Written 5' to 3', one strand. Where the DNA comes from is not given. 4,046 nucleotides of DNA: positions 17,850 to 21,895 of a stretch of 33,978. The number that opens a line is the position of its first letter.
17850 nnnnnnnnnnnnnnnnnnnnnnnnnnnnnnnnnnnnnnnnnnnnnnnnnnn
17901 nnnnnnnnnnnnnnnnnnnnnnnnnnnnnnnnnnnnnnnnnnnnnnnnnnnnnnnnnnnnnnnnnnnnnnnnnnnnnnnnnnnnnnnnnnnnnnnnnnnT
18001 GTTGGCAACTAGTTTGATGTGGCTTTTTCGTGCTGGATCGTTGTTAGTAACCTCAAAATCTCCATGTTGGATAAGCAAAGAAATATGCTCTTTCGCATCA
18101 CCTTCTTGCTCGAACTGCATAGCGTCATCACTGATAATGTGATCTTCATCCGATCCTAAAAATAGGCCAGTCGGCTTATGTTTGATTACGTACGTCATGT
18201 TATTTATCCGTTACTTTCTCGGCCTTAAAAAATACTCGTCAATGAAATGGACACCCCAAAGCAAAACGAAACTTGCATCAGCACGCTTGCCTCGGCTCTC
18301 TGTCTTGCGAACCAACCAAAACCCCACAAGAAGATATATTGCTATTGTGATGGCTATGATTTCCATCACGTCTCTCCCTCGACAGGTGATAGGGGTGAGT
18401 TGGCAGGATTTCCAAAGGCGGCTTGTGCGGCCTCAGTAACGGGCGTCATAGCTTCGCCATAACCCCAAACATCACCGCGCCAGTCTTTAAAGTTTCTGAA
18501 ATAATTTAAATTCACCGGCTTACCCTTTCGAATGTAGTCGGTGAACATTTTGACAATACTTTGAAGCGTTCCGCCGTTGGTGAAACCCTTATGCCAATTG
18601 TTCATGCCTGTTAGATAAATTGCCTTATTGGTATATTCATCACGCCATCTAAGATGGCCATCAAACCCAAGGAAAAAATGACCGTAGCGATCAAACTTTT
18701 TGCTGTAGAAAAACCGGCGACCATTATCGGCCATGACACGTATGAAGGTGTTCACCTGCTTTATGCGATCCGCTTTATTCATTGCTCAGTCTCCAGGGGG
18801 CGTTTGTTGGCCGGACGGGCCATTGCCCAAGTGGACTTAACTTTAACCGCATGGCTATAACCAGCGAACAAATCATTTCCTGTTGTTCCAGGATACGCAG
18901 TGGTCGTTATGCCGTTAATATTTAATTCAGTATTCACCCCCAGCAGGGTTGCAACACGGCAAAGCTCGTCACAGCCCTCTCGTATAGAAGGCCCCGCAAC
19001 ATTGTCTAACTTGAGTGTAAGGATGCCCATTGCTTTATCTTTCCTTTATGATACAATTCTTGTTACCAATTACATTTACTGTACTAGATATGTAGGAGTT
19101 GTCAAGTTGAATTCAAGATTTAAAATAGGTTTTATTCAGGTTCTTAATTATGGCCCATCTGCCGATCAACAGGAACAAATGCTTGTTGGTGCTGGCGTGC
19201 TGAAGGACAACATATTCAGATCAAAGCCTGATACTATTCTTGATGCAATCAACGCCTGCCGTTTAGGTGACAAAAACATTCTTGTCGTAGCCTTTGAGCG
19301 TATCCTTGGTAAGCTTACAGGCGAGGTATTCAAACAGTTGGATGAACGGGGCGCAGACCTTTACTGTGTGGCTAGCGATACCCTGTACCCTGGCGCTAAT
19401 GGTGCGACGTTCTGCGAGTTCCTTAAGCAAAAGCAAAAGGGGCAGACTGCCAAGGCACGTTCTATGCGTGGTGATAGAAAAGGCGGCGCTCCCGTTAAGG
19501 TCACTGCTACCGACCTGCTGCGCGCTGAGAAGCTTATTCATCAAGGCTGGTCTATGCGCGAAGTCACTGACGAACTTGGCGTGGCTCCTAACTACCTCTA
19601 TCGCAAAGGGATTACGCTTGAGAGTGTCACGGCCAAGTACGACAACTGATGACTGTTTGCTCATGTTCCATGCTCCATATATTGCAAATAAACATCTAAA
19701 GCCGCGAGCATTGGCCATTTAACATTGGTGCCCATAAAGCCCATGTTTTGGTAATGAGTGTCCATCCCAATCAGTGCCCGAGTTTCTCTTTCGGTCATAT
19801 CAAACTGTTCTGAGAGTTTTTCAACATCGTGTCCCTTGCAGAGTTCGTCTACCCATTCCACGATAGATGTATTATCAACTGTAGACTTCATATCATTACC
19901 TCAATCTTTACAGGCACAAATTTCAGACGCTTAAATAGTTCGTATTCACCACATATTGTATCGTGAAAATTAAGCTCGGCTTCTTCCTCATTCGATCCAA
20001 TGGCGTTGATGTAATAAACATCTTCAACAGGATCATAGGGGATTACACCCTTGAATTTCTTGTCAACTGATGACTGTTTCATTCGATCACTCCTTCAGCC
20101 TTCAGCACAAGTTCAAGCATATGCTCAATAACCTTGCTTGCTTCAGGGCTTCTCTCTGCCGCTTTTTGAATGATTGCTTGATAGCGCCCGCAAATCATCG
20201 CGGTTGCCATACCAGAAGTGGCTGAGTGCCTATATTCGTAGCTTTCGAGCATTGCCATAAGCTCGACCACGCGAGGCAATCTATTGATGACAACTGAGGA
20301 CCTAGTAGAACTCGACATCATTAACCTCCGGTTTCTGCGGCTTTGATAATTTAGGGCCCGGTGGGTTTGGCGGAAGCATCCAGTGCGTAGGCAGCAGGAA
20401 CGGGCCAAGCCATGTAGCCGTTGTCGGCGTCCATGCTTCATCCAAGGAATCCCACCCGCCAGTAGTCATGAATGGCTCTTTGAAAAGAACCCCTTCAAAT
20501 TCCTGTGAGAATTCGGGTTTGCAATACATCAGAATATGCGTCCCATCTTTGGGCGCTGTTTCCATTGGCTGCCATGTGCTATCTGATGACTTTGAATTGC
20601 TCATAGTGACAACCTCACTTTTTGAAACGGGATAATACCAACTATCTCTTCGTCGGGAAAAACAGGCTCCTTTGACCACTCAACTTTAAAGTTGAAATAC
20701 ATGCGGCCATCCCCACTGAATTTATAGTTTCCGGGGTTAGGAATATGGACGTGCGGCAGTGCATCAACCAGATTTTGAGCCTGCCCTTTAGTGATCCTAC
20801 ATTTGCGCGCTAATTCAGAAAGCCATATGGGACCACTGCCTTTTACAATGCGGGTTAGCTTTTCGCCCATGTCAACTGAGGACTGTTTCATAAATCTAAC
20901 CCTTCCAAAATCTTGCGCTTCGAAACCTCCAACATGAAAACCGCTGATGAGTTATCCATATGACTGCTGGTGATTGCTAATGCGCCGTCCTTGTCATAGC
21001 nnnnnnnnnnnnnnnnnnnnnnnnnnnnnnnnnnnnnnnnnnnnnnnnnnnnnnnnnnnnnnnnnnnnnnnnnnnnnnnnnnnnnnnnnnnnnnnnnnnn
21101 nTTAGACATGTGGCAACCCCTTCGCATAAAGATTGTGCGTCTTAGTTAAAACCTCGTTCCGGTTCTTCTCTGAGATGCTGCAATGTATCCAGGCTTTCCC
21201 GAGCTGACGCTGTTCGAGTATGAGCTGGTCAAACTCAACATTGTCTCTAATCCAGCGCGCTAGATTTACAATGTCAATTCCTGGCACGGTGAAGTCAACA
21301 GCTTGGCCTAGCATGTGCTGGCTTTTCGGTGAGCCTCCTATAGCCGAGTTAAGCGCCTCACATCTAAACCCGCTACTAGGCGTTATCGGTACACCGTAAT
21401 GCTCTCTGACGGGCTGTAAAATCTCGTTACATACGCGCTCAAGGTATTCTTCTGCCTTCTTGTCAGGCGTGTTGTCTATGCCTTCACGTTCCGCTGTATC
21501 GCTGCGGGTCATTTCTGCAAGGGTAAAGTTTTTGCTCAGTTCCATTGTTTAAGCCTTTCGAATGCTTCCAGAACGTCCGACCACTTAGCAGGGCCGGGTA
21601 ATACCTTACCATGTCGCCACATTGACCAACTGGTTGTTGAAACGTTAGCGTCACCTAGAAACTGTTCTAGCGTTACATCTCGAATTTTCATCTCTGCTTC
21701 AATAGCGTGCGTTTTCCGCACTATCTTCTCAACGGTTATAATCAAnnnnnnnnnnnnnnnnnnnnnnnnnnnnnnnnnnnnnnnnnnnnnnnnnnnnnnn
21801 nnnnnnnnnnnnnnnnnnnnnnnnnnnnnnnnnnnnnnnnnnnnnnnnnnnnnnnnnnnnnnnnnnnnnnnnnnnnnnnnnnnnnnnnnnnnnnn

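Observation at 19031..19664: Inverted cassette in the early operon: a catalytically dead serine-recombinase-like gene, an orphan junction motif, and face-to-face promoters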

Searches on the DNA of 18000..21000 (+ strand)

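Call 4: search_dna_similar(query=window:18000-21000:+, collection=phages, mode=near, max_rows=30)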
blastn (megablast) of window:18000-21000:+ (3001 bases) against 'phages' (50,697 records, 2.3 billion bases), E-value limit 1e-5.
No match.
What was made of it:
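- Tried and rejected: Megablast of 18000-21000 against GenBank phages: no match (call 4).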

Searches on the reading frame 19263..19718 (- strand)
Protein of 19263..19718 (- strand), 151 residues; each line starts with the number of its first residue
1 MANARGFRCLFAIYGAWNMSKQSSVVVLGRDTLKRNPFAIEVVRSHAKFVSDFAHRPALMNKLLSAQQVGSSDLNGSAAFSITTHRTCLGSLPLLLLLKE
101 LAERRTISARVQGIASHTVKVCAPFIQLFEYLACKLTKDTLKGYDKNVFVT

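Call 3: search_protein_families(library=pfam, proteins=[window:19263-19718:-], max_evalue=1)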
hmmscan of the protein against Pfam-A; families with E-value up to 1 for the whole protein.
window:19263-19718:- (151 aa): 0 families

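Call 8: search_protein_families(library=phrogs, proteins=[window:19263-19718:-], max_evalue=0.1)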
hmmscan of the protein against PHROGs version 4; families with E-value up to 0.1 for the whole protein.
window:19263-19718:- (151 aa): 0 families

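Call 63: search_protein_families(library=pfam, proteins=[window:19263-19664:-], max_evalue=0.1)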
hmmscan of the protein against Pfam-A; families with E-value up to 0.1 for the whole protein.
window:19263-19664:- (133 aa): 0 families

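Call 64: find_homologous_proteins(query=window:19263-19664:-, max_evalue=0.001)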
Query window:19263-19664:-: 11 candidates shared short words with the query, none scored E <= 0.001.
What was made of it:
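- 19263..19664 (-): Pass-through (bridge) ORF of 133 codons. It is the codon-for-codon reverse complement of sense codons 54-180. It starts at an ATG in an ATGA overlap with the stop of gene 19661..19891. No Pfam or PHROG family and no homologue among 5.8 billion proteins (calls 3, 8, 63, 64).
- The antisense product has no family or homologue (calls 63, 64). No Pfam family and no homologue among 5.8 billion proteins (calls 63, 64).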

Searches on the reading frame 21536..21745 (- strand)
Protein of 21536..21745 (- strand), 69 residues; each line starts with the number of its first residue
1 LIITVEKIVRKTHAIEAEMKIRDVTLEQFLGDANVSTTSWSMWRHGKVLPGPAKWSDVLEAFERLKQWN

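Call 8: search_protein_families(library=phrogs, proteins=[window:21536-21745:-], max_evalue=0.1)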
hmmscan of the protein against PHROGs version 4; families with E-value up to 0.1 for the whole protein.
window:21536-21745:- (69 aa): 1 family
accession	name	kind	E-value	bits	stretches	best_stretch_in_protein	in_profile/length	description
phrog_5545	-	unknown function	0.025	15.7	1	4-28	40-64/68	-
